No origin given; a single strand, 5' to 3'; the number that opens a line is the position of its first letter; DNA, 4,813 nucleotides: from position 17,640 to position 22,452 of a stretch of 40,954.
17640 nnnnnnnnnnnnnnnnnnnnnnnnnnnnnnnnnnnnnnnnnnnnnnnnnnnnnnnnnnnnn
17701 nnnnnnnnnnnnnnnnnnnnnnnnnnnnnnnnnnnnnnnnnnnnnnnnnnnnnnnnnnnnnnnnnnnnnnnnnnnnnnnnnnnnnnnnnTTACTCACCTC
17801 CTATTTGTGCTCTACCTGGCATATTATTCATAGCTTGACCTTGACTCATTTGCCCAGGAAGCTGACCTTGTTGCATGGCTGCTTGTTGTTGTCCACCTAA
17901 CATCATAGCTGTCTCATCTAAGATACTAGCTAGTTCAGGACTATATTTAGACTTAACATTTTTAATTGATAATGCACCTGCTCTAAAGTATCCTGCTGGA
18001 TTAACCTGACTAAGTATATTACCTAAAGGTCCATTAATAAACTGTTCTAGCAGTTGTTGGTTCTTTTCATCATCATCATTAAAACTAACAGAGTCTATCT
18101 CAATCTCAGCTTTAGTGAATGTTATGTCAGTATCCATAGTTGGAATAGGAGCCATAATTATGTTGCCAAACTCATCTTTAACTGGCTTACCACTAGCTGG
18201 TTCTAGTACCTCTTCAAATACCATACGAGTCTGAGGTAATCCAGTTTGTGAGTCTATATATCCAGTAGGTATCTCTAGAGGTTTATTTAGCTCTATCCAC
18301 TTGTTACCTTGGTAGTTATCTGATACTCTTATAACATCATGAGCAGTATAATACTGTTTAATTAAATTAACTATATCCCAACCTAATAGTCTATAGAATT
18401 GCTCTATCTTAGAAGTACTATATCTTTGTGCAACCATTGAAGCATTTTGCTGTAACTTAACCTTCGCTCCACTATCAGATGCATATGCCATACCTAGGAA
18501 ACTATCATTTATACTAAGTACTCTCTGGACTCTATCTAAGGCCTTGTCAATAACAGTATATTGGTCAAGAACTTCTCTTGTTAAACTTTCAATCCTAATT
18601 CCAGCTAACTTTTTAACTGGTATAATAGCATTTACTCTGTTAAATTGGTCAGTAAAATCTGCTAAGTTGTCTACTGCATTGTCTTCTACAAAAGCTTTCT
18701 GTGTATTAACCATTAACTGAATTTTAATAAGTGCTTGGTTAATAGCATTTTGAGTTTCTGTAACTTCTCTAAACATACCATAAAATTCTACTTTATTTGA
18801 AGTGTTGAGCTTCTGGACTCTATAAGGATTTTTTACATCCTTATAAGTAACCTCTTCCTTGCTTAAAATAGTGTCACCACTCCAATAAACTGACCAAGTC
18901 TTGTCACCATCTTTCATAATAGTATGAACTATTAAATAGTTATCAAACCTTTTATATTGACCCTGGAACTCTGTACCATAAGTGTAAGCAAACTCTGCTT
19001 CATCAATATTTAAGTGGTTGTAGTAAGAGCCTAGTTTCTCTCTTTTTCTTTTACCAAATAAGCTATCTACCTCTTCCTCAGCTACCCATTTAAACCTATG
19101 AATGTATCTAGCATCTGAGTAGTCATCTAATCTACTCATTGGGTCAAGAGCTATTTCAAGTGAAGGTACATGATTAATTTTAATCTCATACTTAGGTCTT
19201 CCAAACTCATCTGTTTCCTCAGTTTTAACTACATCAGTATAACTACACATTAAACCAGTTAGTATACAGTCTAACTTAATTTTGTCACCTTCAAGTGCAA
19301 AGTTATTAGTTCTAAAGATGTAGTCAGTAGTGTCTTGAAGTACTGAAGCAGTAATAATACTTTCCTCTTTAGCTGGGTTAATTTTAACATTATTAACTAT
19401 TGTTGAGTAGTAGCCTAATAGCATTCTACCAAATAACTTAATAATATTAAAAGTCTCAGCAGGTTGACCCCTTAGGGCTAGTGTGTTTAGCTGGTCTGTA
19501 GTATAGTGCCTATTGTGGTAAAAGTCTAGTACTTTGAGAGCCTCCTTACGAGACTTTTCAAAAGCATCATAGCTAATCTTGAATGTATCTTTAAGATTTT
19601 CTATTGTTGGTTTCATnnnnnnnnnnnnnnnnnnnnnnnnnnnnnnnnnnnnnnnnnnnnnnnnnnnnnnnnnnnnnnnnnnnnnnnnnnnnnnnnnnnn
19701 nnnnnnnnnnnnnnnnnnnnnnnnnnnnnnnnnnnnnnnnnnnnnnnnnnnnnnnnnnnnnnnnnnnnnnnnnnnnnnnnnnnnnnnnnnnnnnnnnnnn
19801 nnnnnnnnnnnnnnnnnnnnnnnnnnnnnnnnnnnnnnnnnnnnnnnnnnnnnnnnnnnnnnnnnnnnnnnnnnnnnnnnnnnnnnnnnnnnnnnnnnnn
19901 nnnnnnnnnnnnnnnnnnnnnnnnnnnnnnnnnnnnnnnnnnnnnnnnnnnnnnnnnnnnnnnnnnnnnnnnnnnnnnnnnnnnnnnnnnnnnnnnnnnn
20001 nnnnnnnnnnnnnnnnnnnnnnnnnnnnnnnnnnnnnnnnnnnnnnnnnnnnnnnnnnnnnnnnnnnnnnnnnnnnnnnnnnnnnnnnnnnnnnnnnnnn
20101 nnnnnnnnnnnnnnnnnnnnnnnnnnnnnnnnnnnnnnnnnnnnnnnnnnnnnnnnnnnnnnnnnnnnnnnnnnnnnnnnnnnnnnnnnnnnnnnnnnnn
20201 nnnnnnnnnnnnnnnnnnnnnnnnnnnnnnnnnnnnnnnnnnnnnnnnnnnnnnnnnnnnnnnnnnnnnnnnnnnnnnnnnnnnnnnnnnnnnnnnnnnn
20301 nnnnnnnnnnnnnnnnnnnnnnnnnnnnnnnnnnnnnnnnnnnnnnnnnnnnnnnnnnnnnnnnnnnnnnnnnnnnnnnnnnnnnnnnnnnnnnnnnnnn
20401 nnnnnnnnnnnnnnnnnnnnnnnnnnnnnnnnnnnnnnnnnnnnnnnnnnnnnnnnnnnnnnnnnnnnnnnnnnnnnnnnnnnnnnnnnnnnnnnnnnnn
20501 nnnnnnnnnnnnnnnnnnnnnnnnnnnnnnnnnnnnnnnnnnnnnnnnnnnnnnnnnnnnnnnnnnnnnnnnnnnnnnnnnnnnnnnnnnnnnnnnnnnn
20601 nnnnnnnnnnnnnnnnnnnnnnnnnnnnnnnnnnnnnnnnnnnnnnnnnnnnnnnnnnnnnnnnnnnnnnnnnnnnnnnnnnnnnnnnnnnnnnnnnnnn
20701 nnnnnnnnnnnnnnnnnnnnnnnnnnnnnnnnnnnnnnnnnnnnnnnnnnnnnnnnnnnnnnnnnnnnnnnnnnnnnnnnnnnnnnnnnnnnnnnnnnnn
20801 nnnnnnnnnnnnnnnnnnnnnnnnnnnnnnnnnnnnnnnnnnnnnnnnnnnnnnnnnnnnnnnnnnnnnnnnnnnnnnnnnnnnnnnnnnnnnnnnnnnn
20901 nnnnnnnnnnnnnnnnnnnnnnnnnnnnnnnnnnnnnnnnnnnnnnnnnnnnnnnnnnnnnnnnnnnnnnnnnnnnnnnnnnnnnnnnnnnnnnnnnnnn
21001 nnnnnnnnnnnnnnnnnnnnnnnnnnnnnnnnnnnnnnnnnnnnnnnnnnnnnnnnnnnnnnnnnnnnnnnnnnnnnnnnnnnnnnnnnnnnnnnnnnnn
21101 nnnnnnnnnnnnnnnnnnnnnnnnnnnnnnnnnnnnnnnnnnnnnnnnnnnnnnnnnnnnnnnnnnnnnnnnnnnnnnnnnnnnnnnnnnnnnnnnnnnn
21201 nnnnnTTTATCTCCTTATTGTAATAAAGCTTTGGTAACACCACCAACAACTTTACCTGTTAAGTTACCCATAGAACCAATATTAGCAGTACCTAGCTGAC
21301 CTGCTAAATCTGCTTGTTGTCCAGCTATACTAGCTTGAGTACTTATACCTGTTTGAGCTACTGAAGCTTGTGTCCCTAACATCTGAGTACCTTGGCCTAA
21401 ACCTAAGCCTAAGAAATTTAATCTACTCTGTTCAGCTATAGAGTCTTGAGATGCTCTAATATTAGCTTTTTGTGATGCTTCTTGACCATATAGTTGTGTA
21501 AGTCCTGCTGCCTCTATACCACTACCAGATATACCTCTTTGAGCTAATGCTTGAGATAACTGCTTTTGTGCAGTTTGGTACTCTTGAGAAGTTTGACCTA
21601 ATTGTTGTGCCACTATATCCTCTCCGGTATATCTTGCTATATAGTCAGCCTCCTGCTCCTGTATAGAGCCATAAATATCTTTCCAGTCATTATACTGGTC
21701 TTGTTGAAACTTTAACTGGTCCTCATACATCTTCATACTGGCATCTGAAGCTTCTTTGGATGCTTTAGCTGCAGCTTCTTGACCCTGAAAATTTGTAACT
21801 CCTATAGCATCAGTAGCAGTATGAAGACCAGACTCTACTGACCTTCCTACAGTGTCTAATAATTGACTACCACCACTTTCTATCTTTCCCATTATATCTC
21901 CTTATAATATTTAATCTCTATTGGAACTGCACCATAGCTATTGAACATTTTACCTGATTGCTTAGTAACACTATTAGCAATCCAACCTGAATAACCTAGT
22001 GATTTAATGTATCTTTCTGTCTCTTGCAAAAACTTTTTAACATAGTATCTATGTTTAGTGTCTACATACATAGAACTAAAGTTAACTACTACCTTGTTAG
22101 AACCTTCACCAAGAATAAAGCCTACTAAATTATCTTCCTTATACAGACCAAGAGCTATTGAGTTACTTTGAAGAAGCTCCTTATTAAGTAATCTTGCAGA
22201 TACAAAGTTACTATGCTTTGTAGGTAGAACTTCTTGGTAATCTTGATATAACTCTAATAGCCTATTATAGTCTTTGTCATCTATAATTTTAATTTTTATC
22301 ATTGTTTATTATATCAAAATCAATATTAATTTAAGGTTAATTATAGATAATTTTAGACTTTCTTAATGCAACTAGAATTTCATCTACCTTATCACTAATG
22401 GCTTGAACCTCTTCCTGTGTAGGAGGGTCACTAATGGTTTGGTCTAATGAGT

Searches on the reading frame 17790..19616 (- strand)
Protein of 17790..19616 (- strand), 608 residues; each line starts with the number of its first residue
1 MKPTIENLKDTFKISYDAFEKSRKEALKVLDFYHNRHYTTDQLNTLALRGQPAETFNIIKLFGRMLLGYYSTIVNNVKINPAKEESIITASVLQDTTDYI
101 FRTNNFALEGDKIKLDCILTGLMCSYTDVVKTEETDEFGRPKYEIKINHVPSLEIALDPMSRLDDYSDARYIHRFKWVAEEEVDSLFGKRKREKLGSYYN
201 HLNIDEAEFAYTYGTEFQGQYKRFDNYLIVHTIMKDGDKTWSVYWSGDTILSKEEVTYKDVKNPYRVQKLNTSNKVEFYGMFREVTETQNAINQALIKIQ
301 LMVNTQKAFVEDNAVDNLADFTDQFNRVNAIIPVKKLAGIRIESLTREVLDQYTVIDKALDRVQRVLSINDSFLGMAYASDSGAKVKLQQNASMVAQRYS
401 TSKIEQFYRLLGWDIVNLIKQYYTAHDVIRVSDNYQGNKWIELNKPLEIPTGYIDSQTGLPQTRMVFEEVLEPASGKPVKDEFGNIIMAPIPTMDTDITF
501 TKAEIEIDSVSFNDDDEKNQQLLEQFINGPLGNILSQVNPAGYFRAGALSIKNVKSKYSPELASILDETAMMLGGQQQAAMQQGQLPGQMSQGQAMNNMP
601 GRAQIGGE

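Call 4: search_protein_families(library=phrogs, proteins=[window:17790-19616:-], max_evalue=0.01)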
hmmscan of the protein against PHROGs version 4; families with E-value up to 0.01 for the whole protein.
window:17790-19616:- (608 aa): 4 families
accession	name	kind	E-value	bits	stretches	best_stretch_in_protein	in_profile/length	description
phrog_156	-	head and packaging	5e-84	284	1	2-599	9-601/681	portal protein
phrog_32380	-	unknown function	1.5e-11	45.1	1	8-311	6-287/287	-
phrog_18470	-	head and packaging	0.00091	19.4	1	18-187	34-198/232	portal protein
phrog_25797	-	unknown function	0.0013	18.9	1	320-445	5-134/312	-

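Call 13: search_protein_families(library=pfam, proteins=[window:17790-19616:-], max_evalue=0.001)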
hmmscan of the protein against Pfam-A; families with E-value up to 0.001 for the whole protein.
window:17790-19616:- (608 aa): 1 family
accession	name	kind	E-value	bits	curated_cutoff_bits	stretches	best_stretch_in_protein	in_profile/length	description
PF16510.12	P22_portal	-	1.3e-75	255.6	26.1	1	9-591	1-577/594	Phage P22-like portal protein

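Call 34: search_dna_similar(query=window:17790-19616:-, collection=phages, mode=protein, max_evalue=1e-10, max_rows=25)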
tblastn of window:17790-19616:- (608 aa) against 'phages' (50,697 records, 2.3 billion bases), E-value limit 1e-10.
Records with a match: 93; places in all: 93; records where one place covers at least 80% of the query: 14.
Best place of each record, by identity: <60% 93.
By first word of the organism name: Bacteriophage 40; Helicobacter 40; Edwardsiella 5; Vibrio 2; Caudoviricetes 2; Pseudoalteromonas 2; Dickeya 1; Pseudanabaena 1.
By host as written in the record: Helicobacter pylori 29; Helicobacter cinaedi 11; Helicobacter heilmannii 7; - 5; Helicobacter acinonychis 4; Helicobacter canis 4; Helicobacter ailurogastricus 3; Helicobacter pylori strain KMT83 3; and 23 more.
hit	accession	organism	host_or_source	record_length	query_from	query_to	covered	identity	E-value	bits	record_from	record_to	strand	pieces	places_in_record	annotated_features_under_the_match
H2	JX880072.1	Vibrio phage VPMS1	Vibrio parahaemolyticus Ex-1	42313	1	568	93%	54.7%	0e+0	654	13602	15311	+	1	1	portal protein | hypothetical protein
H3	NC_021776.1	Vibrio phage VPMS1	Vibrio parahaemolyticus Ex-1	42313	1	568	93%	54.7%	0e+0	654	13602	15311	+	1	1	portal protein | hypothetical protein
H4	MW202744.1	Caudoviricetes sp.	Manatee Spring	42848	1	569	94%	53.8%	0e+0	657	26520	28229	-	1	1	putative terL | hypothetical protein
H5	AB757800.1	Edwardsiella phage KF-1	-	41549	1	569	94%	53.6%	0e+0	664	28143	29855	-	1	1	hypothetical protein (x2)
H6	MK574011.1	Edwardsiella phage ETP-1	Edwardsiella tarda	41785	1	569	94%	53.6%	0e+0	664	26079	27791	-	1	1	putative portal protein | hypothetical protein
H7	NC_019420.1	Edwardsiella phage KF-1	-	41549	1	569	94%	53.6%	0e+0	664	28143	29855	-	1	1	portal protein | hypothetical protein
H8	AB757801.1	Edwardsiella phage IW-1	-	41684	1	569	94%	53.4%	0e+0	663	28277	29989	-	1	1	hypothetical protein (x2)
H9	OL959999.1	Edwardsiella phage vB_EpP_ZHX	Edwardsiella piscicida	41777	1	569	94%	53.4%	0e+0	663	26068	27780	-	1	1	putative portal protein | hypothetical protein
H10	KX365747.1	Pseudoalteromonas phage PH1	Pseudoalteromonas marina mano4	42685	1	569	94%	53.3%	0e+0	653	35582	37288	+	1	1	putative TerL | hypothetical protein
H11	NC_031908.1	Pseudoalteromonas phage PH1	Pseudoalteromonas marina mano4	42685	1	569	94%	53.3%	0e+0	653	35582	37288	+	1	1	portal protein | hypothetical protein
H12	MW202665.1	Caudoviricetes sp.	Manatee Spring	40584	8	569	92%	53.1%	0e+0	632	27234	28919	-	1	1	putative terL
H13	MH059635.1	Dickeya phage Amaethon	Dickeya dadantii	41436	1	569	94%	49.4%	0e+0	616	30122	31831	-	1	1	portal protein | hypothetical protein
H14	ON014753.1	Pseudanabaena phage Pam1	Pseudanabaena sp.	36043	3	510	84%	24.0%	3e-24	114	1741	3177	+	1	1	portal protein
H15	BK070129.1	Bacteriophage sp.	Helicobacter himalayensis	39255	2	497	82%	24.3%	7e-22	107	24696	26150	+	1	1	hypothetical protein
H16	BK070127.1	Bacteriophage sp.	Helicobacter heilmannii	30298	5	444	72%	25.5%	6e-20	100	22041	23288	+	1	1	Portal protein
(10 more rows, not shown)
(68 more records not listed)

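Call 35: get_annotated_region(hit=H7, flank=7000)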
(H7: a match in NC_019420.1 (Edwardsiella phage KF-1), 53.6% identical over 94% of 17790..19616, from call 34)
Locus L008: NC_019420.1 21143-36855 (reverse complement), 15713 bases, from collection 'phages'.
description: Edwardsiella phage KF-1 DNA, complete genome.
organism: Edwardsiella phage KF-1 (NCBI taxid 1244856)
taxonomy: Viruses; Duplodnaviria; Heunggongvirae; Uroviricota; Caudoviricetes; Kafunavirus; Kafunavirus KF1
host: -; source: -; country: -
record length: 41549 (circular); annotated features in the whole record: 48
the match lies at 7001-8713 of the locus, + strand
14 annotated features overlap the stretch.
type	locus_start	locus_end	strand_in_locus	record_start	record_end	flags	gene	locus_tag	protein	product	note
CDS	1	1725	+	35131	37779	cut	-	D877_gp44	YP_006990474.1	hypothetical protein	KF-1_ORF-44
CDS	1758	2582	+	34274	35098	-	-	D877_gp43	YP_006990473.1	hypothetical protein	KF-1_ORF-43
CDS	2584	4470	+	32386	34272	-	-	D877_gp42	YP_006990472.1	internal virion protein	KF-1_ORF-42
CDS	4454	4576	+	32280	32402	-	-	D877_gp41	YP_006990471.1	hypothetical protein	KF-1_ORF-41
CDS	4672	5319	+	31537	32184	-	-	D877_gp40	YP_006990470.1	DNA ejection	KF-1_ORF-40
CDS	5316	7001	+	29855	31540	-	-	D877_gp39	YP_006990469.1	hypothetical protein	KF-1_ORF-39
CDS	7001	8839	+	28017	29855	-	-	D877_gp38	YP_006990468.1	portal protein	KF-1_ORF-38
CDS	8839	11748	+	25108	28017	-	-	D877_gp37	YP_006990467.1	hypothetical protein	KF-1_ORF-37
CDS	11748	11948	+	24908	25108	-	-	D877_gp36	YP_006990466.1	hypothetical protein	KF-1_ORF-36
CDS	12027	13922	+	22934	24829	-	-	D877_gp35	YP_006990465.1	tail spike protein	KF-1_ORF-35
CDS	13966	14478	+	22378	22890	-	-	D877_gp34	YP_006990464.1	endolysin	KF-1_ORF-34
CDS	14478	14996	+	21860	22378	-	-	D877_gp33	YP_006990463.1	hypothetical protein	KF-1_ORF-33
CDS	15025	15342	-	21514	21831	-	-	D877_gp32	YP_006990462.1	endonuclease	KF-1_ORF-32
CDS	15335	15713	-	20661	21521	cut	-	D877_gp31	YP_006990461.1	putative DNA ligase-product DNA complex-adenylate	KF-1_ORF-31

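Call 36: get_annotated_region(hit=H3, flank=7000)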
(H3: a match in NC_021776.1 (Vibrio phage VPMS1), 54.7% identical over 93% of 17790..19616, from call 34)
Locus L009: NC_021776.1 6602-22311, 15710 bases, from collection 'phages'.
description: Vibrio phage vpms1, complete genome.
organism: Vibrio phage VPMS1 (NCBI taxid 1233488)
taxonomy: Viruses; Duplodnaviria; Heunggongvirae; Uroviricota; Caudoviricetes
host: Vibrio parahaemolyticus Ex-1; source: -; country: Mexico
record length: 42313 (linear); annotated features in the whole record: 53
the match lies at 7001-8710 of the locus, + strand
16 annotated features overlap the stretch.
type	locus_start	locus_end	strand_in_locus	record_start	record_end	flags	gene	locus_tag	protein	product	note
CDS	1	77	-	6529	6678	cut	-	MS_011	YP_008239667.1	hypothetical protein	-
CDS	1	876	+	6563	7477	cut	-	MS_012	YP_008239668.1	structural protein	-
CDS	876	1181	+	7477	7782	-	-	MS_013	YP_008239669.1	lower collar protein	-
CDS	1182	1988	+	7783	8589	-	-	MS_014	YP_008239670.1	primase/helicase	-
CDS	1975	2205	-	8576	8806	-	-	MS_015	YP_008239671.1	hypothetical protein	-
CDS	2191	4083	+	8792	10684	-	-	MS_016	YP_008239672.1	internal virion protein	conserved domain Pfam-B 6762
CDS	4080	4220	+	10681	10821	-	-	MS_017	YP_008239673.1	tail component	-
CDS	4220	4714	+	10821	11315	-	-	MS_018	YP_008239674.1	tail fiber adhesin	conserved domain PHA00672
CDS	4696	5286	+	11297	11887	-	-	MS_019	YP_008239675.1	DNA ejection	-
CDS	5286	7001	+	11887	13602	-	-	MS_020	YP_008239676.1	hypothetical protein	-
CDS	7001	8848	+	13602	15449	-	-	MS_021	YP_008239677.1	portal protein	conserved domain Pfam-B 372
CDS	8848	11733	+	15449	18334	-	-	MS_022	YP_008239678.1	hypothetical protein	-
CDS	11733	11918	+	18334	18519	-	-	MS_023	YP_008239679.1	tail fiber assembly protein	-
CDS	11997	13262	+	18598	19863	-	-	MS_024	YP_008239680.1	lysogenic conversion protein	-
CDS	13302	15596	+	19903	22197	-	-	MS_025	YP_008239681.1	tail tubular protein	-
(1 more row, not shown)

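Call 37: search_protein_families(library=pfam, proteins=[L008:8839-11748:+, L009:8848-11733:+, L008:11748-11948:+], max_evalue=1)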
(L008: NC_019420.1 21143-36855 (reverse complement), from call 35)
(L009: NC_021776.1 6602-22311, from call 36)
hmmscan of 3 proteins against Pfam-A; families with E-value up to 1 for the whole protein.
L008:8839-11748:+ (969 aa): 5 families
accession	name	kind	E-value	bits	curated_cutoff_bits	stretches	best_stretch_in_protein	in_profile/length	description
PF21982.2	RecX_HTH1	-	0.052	14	26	1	142-161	14-33/40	RecX, first three-helix domain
PF10911.13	T7-like_Y65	-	0.063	13.4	25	0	167-192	37-62/77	Bacteriophage T7-like gene 6.5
PF17267.7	DUF5333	-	0.088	13.4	27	0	169-192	41-65/110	Family of unknown function (DUF5333)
PF10814.13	CwsA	-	0.095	13.4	26.7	0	346-405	14-71/134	Cell wall synthesis protein CwsA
PF13488.11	Gly-zipper_Omp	-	0.17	12.2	25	1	333-376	2-43/46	Glycine zipper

L009:8848-11733:+ (961 aa): 8 families
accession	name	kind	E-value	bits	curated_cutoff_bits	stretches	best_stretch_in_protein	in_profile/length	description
PF08671.16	SinI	-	0.0074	16.5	31.4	0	137-151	12-26/28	Anti-repressor SinI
PF24531.2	ANC1_spectrin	-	0.019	15.8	27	1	657-718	31-90/95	Nuclear anchorage protein 1, spectrin repeat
PF17267.7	DUF5333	-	0.071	13.8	27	0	172-192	45-65/110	Family of unknown function (DUF5333)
PF17238.8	NUP160_helical_2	-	0.15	12.4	25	1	212-269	24-83/194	NUP160, helical domain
PF22931.4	SAM_TNK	-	0.22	12.1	25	0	606-629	8-31/56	SAM domain-like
PF07862.16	Nif11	-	0.28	11.9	23.8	0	274-296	25-47/48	Nif11 domain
PF13488.11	Gly-zipper_Omp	-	0.33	11.4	25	1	327-368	4-43/46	Glycine zipper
PF13441.11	Gly-zipper_YMGG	-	0.35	11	28.9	0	325-365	6-40/45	YMGG-like Gly-zipper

L008:11748-11948:+ (66 aa): 4 families
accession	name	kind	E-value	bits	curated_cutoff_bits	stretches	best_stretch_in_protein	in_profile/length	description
PF05377.16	FlaC_arch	-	0.0013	19.5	27.8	1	4-39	4-39/55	Flagella accessory protein C (FlaC)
PF08286.16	Spc24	-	0.091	13.4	25.3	1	4-39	22-57/109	Spc24 subunit of Ndc80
PF10779.14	XhlA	-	0.14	12.7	34.7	1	4-37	8-41/67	Haemolysin XhlA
PF24347.1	FIGL1_N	-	0.2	12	27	1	3-29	6-32/75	FIGL1 N-terminal domain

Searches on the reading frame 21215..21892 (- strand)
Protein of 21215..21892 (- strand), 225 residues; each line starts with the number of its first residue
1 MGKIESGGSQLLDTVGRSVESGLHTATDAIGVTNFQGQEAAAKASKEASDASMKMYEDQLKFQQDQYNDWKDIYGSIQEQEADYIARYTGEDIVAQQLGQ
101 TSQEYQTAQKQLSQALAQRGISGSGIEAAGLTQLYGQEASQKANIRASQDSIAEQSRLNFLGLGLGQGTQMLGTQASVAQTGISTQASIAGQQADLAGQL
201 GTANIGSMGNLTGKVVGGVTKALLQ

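Call 12: search_protein_families(library=phrogs, proteins=[window:21215-21892:-], max_evalue=0.001)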
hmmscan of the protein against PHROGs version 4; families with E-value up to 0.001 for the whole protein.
window:21215-21892:- (225 aa): 1 family
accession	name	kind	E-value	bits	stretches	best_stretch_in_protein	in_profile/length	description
phrog_21132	-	DNA, RNA and nucleotide metabolism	5.2e-27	96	1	30-194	8-176/202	DNA ejection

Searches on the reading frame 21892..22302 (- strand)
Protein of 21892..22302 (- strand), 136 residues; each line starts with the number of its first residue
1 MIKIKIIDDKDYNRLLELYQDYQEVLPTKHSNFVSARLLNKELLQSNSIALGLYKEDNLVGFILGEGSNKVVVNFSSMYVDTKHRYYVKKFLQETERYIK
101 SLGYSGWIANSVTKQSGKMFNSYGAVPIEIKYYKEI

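Call 12: search_protein_families(library=phrogs, proteins=[window:21892-22302:-], max_evalue=0.001)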
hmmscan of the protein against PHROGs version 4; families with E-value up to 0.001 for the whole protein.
window:21892-22302:- (136 aa): 1 family
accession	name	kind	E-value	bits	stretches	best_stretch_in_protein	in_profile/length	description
phrog_1249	-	other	8.1e-06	26.7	1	1-134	7-155/180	acetyltransferase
